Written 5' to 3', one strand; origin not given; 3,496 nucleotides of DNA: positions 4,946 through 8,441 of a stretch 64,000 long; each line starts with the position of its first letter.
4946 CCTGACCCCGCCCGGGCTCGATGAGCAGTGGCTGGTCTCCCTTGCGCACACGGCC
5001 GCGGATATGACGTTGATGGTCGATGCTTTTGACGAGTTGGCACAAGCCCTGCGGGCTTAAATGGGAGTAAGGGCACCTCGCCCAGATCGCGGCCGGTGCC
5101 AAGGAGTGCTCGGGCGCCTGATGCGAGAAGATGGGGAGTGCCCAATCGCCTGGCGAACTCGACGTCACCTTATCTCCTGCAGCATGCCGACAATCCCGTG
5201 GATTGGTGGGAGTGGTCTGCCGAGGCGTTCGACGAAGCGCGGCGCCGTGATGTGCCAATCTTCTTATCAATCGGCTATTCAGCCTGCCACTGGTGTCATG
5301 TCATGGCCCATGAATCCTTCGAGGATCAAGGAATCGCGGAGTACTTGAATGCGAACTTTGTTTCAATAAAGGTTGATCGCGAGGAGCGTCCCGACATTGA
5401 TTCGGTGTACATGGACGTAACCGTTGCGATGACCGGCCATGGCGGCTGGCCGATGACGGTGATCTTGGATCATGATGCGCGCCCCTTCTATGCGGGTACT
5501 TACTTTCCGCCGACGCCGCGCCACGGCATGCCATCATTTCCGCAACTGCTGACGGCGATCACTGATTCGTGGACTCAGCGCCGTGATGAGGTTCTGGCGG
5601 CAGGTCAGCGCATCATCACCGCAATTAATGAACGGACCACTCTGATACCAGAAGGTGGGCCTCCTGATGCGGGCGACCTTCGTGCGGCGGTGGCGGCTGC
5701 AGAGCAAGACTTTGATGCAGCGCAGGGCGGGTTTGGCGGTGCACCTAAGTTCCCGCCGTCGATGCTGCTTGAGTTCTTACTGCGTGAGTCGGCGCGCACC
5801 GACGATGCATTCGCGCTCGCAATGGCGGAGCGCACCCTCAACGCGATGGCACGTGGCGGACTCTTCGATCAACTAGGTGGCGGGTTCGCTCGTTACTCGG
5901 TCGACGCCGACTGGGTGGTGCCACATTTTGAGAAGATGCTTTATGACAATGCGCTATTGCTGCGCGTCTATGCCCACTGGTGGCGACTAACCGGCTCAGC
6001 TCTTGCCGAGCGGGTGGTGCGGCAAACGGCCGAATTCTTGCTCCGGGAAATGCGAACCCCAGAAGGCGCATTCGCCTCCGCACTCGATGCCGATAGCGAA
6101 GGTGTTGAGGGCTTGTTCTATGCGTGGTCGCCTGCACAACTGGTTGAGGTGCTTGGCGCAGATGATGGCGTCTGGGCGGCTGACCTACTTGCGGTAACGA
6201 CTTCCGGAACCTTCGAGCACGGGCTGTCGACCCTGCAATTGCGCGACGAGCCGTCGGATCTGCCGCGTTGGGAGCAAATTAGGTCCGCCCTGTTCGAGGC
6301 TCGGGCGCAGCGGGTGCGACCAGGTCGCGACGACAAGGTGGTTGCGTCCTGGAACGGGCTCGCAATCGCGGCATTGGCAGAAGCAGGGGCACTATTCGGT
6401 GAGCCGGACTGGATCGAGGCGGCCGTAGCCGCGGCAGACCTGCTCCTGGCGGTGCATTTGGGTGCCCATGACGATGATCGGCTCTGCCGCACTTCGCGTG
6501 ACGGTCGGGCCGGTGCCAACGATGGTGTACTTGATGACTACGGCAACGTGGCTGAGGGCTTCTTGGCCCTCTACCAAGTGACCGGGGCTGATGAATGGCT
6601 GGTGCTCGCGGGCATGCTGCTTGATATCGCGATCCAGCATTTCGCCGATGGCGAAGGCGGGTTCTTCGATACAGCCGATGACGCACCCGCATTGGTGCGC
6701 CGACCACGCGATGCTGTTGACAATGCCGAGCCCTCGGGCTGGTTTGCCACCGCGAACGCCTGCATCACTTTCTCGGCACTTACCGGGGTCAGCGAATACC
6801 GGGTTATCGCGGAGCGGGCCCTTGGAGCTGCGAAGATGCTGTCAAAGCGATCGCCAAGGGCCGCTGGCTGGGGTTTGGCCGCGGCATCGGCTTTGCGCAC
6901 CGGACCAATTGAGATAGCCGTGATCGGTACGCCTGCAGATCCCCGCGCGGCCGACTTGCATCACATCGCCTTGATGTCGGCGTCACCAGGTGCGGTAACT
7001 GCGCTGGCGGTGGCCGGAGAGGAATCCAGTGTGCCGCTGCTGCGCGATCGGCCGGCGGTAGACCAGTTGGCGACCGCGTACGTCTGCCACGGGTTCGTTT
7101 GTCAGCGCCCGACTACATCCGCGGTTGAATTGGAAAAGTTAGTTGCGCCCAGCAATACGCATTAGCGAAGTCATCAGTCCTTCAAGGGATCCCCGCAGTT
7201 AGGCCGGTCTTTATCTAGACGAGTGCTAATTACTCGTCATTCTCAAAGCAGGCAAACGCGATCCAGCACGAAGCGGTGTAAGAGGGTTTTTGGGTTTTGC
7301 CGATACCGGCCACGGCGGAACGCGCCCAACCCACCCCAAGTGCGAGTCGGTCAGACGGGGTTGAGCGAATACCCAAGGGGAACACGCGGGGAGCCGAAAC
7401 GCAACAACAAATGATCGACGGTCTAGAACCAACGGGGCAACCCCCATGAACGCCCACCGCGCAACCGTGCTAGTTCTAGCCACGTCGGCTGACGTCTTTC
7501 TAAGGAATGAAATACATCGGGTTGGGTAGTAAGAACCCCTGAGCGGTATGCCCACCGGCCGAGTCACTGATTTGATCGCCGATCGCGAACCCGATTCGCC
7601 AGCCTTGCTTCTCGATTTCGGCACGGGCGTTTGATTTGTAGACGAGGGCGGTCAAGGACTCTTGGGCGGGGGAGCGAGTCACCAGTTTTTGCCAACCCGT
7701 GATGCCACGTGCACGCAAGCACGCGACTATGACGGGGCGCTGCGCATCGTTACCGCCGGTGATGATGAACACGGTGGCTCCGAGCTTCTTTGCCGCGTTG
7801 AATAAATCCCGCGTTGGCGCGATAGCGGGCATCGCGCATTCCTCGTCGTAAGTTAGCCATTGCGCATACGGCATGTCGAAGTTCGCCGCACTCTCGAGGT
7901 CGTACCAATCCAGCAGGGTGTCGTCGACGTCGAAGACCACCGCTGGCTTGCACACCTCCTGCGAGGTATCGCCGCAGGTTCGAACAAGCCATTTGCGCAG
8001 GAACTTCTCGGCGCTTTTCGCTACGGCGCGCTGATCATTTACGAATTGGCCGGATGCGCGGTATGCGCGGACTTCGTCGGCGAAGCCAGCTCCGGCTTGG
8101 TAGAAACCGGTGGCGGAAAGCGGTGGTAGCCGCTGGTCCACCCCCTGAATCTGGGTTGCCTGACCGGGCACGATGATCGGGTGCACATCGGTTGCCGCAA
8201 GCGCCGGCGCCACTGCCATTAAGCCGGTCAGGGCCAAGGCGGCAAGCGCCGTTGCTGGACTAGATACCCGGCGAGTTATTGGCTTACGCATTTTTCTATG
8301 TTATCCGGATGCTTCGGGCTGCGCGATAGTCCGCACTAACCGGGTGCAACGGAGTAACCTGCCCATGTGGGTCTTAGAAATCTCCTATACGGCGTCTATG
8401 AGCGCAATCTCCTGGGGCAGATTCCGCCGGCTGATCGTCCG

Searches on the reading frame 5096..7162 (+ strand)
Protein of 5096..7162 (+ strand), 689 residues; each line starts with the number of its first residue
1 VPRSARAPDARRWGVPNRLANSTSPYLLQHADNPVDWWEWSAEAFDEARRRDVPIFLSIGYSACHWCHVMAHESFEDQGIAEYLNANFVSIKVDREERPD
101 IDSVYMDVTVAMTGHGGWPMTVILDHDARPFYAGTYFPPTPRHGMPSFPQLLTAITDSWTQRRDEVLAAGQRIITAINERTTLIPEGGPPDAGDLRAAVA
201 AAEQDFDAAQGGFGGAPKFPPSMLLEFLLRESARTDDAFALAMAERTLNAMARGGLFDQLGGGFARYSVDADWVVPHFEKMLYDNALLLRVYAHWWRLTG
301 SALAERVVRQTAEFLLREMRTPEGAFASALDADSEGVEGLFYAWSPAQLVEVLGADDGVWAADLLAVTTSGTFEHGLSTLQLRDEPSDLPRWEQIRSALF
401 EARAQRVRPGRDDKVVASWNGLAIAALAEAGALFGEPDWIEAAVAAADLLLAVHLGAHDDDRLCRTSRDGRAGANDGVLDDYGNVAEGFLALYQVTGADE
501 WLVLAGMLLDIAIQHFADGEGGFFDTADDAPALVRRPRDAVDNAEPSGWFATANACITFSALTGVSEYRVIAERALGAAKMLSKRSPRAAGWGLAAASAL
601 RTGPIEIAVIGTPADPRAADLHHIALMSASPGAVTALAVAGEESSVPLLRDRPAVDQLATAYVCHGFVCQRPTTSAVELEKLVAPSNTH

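Call 69: search_protein_families(library=ncbifam, proteins=[window:5096-7162:+], max_evalue=0.00001)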
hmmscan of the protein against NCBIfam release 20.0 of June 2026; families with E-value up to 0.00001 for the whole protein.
window:5096-7162:+ (689 aa): 0 families

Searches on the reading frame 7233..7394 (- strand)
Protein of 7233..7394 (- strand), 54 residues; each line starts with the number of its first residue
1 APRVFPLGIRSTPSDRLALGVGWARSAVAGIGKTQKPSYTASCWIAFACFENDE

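Call 9: search_protein_families(library=pfam, proteins=[window:7233-7394:-], max_evalue=10)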
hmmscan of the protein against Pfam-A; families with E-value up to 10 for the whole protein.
window:7233-7394:- (54 aa): 0 families

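Call 10: search_protein_families(library=ncbifam, proteins=[window:7233-7394:-], max_evalue=10)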
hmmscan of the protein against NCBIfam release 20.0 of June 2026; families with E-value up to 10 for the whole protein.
window:7233-7394:- (54 aa): 0 families

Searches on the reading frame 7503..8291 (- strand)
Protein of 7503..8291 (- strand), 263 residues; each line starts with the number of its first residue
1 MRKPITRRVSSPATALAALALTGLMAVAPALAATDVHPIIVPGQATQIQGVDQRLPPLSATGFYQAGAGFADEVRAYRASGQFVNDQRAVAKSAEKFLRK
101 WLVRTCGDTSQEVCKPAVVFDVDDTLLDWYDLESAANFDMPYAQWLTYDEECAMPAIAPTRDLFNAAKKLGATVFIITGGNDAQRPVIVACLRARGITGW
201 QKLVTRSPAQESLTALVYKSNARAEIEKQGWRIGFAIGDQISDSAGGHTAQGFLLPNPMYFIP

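Call 29: find_encoding_contigs(protein=window:7503-8291:-, flank=10000, max_places=1)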
Protein window:7503-8291:- (263 aa): 22 contigs read that carry it; 1 place shown.
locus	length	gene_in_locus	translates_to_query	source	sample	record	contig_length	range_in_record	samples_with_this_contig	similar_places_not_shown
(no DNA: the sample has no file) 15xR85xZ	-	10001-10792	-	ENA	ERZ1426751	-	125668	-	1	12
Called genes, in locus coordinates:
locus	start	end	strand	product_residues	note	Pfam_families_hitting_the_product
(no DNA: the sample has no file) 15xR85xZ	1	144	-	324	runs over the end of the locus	PF02401:LYTB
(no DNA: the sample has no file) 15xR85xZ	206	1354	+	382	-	PF13742:tRNA_anti_2, PF02601:Exonuc_VII_L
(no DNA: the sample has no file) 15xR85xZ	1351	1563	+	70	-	PF02609:Exonuc_VII_S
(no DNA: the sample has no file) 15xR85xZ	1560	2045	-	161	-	PF14030:DUF4245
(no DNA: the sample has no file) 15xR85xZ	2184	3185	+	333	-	PF03320:FBPase_glpX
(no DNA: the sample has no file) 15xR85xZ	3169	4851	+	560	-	PF05681:Fumerase, PF05683:Fumerase_C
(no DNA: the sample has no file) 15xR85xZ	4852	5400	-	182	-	-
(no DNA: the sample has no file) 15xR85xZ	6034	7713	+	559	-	PF00916:Sulfate_transp, PF01740:STAS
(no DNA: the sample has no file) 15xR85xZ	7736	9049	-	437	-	PF13638:PIN_4, PF02562:PhoH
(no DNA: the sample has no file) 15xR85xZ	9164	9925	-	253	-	PF01255:Prenyltransf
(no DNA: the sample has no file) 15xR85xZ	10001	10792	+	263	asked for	PF03767:Acid_phosphat_B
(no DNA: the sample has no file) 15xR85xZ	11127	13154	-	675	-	PF03190:Thioredox_DsbH, PF13899:Thioredoxin_7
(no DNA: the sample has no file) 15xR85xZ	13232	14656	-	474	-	PF00202:Aminotran_3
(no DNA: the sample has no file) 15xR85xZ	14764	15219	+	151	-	PF03350:UPF0114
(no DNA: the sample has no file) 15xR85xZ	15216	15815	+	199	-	PF13489:Methyltransf_23 (weak), PF13847:Methyltransf_31 (weak), PF08241:Methyltransf_11, PF08242:Methyltransf_12, PF13649:Methyltransf_25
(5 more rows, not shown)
